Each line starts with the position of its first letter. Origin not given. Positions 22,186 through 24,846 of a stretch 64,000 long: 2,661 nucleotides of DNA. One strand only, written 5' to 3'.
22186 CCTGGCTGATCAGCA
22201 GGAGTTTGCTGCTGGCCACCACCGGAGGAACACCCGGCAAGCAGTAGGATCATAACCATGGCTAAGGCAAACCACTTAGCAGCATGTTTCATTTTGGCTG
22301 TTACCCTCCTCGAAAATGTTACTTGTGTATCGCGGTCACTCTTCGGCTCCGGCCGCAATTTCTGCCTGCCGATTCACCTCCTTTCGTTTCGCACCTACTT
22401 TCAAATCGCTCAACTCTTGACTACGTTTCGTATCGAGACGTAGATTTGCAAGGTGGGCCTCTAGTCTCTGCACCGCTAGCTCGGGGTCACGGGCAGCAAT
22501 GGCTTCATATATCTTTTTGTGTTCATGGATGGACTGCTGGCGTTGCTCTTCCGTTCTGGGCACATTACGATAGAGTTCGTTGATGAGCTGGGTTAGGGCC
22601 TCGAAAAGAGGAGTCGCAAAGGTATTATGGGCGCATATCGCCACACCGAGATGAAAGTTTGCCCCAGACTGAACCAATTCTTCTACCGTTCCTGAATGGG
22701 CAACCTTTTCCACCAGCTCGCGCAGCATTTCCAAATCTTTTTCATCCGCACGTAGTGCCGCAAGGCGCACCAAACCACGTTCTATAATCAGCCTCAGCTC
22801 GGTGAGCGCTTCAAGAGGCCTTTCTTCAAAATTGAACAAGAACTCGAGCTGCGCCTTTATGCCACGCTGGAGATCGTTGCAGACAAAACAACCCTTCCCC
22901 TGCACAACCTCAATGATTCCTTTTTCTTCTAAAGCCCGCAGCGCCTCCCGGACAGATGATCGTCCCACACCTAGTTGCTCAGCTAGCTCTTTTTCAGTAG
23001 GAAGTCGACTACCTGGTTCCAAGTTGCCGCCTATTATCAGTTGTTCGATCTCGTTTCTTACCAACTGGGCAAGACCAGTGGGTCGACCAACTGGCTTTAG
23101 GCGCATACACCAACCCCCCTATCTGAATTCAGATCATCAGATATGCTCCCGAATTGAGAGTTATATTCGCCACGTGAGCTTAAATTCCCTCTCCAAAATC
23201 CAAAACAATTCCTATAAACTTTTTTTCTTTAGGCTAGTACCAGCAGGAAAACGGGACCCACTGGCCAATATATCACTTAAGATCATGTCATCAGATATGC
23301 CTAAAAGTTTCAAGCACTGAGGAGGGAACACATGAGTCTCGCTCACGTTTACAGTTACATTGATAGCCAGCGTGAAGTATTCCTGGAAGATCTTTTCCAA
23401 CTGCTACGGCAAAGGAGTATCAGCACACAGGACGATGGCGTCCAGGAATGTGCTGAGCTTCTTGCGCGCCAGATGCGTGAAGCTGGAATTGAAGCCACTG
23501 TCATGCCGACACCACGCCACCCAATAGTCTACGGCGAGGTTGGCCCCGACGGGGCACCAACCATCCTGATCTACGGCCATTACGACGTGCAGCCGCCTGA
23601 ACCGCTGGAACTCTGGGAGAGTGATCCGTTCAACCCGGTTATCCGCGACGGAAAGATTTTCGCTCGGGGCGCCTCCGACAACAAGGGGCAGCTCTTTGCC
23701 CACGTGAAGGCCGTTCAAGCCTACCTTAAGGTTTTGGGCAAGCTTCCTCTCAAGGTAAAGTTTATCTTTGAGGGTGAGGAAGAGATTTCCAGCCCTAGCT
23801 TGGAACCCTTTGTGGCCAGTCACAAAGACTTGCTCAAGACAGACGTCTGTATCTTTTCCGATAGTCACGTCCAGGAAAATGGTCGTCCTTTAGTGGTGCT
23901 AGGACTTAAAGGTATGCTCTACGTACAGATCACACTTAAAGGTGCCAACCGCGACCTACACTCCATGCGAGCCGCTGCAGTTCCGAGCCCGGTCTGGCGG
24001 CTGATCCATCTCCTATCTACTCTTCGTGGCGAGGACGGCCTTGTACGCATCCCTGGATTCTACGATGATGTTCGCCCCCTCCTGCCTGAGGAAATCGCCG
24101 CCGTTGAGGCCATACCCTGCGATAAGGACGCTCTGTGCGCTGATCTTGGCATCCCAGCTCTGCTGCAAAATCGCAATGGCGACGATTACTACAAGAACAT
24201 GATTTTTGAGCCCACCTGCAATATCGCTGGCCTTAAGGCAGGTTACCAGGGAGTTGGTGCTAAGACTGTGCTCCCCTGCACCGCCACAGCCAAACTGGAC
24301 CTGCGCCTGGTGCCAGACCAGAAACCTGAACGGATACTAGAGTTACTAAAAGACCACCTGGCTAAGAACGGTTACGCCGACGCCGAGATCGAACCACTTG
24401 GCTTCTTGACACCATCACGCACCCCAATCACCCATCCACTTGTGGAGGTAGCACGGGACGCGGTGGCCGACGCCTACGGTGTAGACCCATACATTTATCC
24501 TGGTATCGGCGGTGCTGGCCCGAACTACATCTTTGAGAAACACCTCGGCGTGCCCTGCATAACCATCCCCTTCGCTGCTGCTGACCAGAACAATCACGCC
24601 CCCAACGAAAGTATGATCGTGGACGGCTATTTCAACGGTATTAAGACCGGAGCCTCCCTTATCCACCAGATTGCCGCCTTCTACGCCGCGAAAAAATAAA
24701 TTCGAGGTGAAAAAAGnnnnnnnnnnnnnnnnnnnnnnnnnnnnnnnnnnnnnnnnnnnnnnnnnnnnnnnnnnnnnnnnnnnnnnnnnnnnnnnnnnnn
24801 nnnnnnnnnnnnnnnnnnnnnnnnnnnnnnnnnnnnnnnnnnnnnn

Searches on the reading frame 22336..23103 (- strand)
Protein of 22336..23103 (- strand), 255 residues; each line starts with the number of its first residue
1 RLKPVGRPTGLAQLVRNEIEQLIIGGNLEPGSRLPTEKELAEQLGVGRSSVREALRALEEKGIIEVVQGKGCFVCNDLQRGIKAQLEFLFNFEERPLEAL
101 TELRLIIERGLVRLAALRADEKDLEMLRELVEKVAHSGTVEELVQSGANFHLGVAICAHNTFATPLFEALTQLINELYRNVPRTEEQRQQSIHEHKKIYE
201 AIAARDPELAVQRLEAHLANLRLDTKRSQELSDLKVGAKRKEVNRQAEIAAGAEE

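Call 7: search_protein_families(library=pfam, proteins=[window:22336-23103:-], max_evalue=0.01)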
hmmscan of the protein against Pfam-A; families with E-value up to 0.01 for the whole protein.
window:22336-23103:- (255 aa): 20 families
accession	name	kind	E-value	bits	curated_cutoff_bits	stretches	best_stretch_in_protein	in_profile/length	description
PF07729.17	FCD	-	9e-24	84.7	24.3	1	100-219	2-124/125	FCD domain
PF00392.27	GntR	-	1.3e-23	82.9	27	1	13-74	3-64/64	Bacterial regulatory proteins, gntR family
PF01978.25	TrmB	-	1.1e-06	28.9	25.6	1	36-70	24-58/68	Sugar-specific transcriptional regulator TrmB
PF13545.12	HTH_Crp_2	-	3.2e-06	27.4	27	1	36-79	24-65/70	Crp-like helix-turn-helix domain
PF13412.12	HTH_24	-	1.2e-05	25.2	21.9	1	38-65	21-48/48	Winged helix-turn-helix DNA-binding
PF08279.18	HTH_11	-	1.5e-05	25.2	25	1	38-71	19-53/55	HTH domain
PF01726.22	LexA_DNA_bind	-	3.2e-05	24.1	23.7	1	35-70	26-62/65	LexA DNA binding domain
PF01325.25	Fe_dep_repress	-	7.6e-05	23.3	26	1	31-71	19-59/60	Iron dependent repressor, N-terminal DNA binding domain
PF13730.12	HTH_36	-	8.3e-05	22.8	25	1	35-64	26-55/55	Helix-turn-helix domain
PF09339.16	HTH_IclR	-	9.1e-05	22.6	22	1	38-65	22-49/52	IclR helix-turn-helix domain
PF14502.12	HTH_41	-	0.00028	20.7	25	1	31-66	3-38/48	Helix-turn-helix domain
PF01047.28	MarR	-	0.00036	20.8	24.6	1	36-68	19-51/59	MarR family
PF12840.13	HTH_20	-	0.00044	20.6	27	1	36-67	20-51/51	Helix-turn-helix domain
PF08222.17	HTH_CodY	-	0.00099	19.1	27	1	38-66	8-36/61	CodY helix-turn-helix domain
PF01022.26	HTH_5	-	0.0016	18.7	22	1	38-65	19-46/47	Bacterial regulatory protein, arsR family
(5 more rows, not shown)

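Call 8: search_protein_families(library=ncbifam, proteins=[window:22336-23103:-], max_evalue=0.01)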
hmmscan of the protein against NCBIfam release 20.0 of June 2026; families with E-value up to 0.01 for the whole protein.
window:22336-23103:- (255 aa): 36 families (the best 25 are shown)
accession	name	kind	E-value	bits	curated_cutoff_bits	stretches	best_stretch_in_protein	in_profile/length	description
NF003011.0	PRK03837.1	subfamily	5.7e-41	140.7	260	1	10-221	13-229/241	transcriptional regulator NanR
NF007001.0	PRK09464.1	equivalog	9.7e-32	110.6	330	1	10-221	10-228/254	pyruvate dehydrogenase complex transcriptional repressor PdhR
NF007442.0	PRK09990.1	equivalog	5.8e-31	107.8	301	1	11-226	11-236/256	transcriptional regulator GlcC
NF007741.0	PRK10421.1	equivalog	2.4e-29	102.5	311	1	10-230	7-238/262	transcriptional regulator LldR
TIGR03338.1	phnR_burk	equivalog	1.5e-24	86.8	271.5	1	9-220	10-208/212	phosphonate utilization associated transcriptional regulator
NF007588.0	PRK10225.1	equivalog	4.6e-22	78.5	442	1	13-222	12-228/257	Uxu operon transcriptional regulator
NF008571.0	PRK11523.1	equivalog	2.1e-16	60.1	396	1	10-222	8-222/258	transcriptional regulator ExuR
TIGR02325.1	C_P_lyase_phnF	equivalog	3.7e-15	56.1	156.8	1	13-76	11-74/238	phosphonate metabolism transcriptional regulator PhnF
TIGR02018.2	his_ut_repres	equivalog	1e-14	54.5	220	1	13-77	2-66/226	histidine utilization transcriptional repressor HutC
NF052282.1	PLP_TF_PdxR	equivalog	4.4e-14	52.4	320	1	16-89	7-77/448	MocR-like pyridoxine biosynthesis transcription factor PdxR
NF052290.2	MocR_like_YczR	exception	1.4e-13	50.4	487.4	1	15-117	24-132/458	MocR-like transcription factor YczR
TIGR02404.1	trehalos_R_Bsub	equivalog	6.4e-13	48.9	211.95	1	15-77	5-67/233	trehalose operon repressor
NF007292.0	PRK09764.1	equivalog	4.1e-12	45.8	281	1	16-77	11-72/240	GntR family transcriptional regulator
NF003444.0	PRK04984.1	equivalog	5.9e-11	42.3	189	1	19-208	16-206/239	fatty acid metabolism transcriptional regulator FadR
NF052441.1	TransRegRv0792c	equivalog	7.4e-11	41.8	400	1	17-82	23-88/260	Rv0792c family HTH-type transcriptional regulator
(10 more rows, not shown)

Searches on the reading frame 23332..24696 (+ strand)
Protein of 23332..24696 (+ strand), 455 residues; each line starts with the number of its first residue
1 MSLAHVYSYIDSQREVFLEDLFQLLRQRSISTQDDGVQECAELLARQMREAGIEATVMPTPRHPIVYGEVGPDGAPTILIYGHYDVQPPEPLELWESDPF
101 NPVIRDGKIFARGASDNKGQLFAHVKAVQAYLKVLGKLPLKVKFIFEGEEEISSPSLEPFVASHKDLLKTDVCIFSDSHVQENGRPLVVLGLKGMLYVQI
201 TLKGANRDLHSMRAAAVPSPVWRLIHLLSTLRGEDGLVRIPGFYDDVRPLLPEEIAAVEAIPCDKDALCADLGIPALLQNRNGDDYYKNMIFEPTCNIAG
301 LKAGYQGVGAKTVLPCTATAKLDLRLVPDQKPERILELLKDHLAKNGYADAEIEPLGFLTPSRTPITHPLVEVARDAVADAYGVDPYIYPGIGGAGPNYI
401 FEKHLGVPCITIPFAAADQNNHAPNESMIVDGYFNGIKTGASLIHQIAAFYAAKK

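Call 7: search_protein_families(library=pfam, proteins=[window:23332-24696:+], max_evalue=0.01)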
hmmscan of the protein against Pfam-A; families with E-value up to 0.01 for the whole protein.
window:23332-24696:+ (455 aa): 2 families
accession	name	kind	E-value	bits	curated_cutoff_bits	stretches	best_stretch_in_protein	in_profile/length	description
PF01546.33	Peptidase_M20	-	4.4e-30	105.6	24.6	1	79-445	1-205/206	Peptidase family M20/M25/M40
PF07687.19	M20_dimer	-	1.9e-12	47.5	21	1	191-348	2-104/107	Peptidase dimerisation domain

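Call 8: search_protein_families(library=ncbifam, proteins=[window:23332-24696:+], max_evalue=0.01)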
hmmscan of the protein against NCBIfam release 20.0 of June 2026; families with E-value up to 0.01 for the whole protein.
window:23332-24696:+ (455 aa): 43 families (the best 25 are shown)
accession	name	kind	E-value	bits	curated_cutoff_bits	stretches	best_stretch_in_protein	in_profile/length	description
NF005034.0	PRK06446.1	subfamily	6.7e-123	410.7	369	1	18-447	5-433/436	hypothetical protein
NF006053.0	PRK08201.1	equivalog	1.1e-117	393.8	441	1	5-449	4-455/458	dipeptidase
NF006579.0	PRK09104.1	subfamily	8.8e-101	338.2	327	1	2-448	5-463/465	hypothetical protein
NF005914.0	PRK07907.1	subfamily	2.5e-71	240.9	300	1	5-448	8-454/456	hypothetical protein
NF005478.0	PRK07079.1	subfamily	7e-53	180.2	330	1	14-448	16-455/469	hypothetical protein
NF006399.0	PRK08651.1-2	equivalog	2.2e-30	106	381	2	20-231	9-213/405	succinyl-diaminopimelate desuccinylase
TIGR01910.1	DapE-ArgE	subfamily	4.2e-29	101.9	217.6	2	27-226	10-207/373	ArgE/DapE family deacylase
NF010589.0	PRK13983.1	equivalog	1.8e-27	96.4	333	2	5-205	4-215/409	M20 family metallo-hydrolase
NF009557.0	PRK13009.1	equivalog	9.9e-25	87.5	284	1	21-231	9-215/377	succinyl-diaminopimelate desuccinylase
NF006400.0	PRK08651.1-3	equivalog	5.8e-24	84.6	374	2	34-205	29-207/410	succinyl-diaminopimelate desuccinylase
TIGR01246.1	dapE_proteo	equivalog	1.2e-20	73.9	361.8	1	22-207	6-189/370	succinyl-diaminopimelate desuccinylase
NF006596.0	PRK09133.1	subfamily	4.3e-19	68.4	349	1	27-448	50-471/474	hypothetical protein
NF006326.0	PRK08554.1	equivalog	7.7e-19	67.8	354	1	35-153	32-146/446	peptidase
NF005913.0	PRK07906.1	subfamily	5.1e-18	64.9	382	1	31-378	34-368/442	hypothetical protein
NF005710.0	PRK07522.1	subfamily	3.5e-17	62.7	412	1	38-228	29-213/391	acetylornithine deacetylase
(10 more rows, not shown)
